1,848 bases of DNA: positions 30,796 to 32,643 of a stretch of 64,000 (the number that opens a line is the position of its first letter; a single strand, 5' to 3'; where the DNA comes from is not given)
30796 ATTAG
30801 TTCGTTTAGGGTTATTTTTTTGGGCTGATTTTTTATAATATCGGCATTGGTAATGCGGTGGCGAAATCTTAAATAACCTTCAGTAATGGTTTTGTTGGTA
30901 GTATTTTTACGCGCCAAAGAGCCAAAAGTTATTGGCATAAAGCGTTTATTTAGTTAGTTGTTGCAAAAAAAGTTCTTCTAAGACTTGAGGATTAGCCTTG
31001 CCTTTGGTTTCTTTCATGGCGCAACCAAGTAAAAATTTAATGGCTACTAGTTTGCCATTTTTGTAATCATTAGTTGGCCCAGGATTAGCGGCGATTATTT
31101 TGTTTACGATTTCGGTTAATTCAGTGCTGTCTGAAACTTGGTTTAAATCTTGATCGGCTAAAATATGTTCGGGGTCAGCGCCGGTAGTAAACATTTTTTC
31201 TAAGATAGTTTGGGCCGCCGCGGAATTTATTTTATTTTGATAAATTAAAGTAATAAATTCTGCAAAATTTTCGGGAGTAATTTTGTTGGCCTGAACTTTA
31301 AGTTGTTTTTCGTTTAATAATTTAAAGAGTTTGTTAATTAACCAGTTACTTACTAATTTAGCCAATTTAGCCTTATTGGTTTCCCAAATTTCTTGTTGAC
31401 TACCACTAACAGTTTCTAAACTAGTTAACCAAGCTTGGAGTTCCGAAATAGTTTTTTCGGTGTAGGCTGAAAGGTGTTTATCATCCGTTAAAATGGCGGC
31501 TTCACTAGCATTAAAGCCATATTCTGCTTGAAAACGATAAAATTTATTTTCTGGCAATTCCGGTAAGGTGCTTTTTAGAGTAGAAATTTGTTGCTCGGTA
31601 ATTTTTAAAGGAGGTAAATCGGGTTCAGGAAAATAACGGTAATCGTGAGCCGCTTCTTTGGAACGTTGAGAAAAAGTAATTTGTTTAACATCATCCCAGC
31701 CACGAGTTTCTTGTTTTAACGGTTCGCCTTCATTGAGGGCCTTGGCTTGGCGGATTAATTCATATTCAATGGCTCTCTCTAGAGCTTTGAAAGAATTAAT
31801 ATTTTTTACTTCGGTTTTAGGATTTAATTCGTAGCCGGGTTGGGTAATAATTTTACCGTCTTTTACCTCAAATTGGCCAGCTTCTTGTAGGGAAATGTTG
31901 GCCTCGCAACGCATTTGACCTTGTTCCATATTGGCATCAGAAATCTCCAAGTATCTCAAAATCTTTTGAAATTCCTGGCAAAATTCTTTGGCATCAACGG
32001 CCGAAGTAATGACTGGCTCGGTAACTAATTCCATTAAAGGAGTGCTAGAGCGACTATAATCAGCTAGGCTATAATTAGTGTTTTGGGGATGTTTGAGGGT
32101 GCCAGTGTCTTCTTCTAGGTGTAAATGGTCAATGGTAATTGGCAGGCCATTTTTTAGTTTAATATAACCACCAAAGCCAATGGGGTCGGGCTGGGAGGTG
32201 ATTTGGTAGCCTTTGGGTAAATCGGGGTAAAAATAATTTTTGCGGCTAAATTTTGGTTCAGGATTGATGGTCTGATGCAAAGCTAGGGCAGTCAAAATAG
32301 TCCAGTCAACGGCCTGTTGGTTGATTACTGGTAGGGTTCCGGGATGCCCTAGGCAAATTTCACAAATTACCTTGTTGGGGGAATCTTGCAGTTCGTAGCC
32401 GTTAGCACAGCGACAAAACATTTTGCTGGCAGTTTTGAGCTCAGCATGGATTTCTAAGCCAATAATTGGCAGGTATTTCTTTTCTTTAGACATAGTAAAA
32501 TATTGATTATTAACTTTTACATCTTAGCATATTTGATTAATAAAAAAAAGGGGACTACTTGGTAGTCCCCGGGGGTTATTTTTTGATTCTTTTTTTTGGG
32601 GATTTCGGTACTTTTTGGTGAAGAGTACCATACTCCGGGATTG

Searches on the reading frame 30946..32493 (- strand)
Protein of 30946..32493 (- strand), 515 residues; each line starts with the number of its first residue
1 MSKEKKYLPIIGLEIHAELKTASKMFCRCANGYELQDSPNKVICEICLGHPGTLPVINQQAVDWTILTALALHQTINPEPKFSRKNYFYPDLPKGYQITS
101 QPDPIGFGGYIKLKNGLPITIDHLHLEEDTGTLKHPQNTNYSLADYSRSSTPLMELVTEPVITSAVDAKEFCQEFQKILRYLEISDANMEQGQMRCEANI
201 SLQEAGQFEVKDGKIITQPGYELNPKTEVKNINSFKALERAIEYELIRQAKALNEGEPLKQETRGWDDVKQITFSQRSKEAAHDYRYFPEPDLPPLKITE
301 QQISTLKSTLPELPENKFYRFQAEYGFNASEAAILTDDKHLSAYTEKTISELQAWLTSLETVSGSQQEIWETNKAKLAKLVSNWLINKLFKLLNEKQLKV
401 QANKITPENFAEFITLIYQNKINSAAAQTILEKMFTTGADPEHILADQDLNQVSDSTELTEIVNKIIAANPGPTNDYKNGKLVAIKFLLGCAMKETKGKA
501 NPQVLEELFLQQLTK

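Call 62: find_encoding_contigs(protein=window:30946-32493:-, flank=10000, max_places=2)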
Protein window:30946-32493:- (515 aa): 2 contigs read that carry it; 1 place shown.
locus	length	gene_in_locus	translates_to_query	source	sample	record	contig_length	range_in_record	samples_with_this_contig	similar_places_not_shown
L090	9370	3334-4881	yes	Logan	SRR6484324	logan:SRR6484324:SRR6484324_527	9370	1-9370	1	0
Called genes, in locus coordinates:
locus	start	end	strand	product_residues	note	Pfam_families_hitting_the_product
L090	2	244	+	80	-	?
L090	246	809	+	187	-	PF01121:CoaE (faint), PF13207:AAA_17 (weak), PF13238:AAA_18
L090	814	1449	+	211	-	PF02223:Thymidylate_kin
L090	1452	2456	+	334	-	PF02511:Thy1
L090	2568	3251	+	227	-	PF00265:TK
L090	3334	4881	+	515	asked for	PF02934:GatB_N, PF02637:GatB_Yqey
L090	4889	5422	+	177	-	-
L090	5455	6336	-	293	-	PF01715:IPPT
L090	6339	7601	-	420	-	PF00919:UPF0004, PF04055:Radical_SAM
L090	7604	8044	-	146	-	-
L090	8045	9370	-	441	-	?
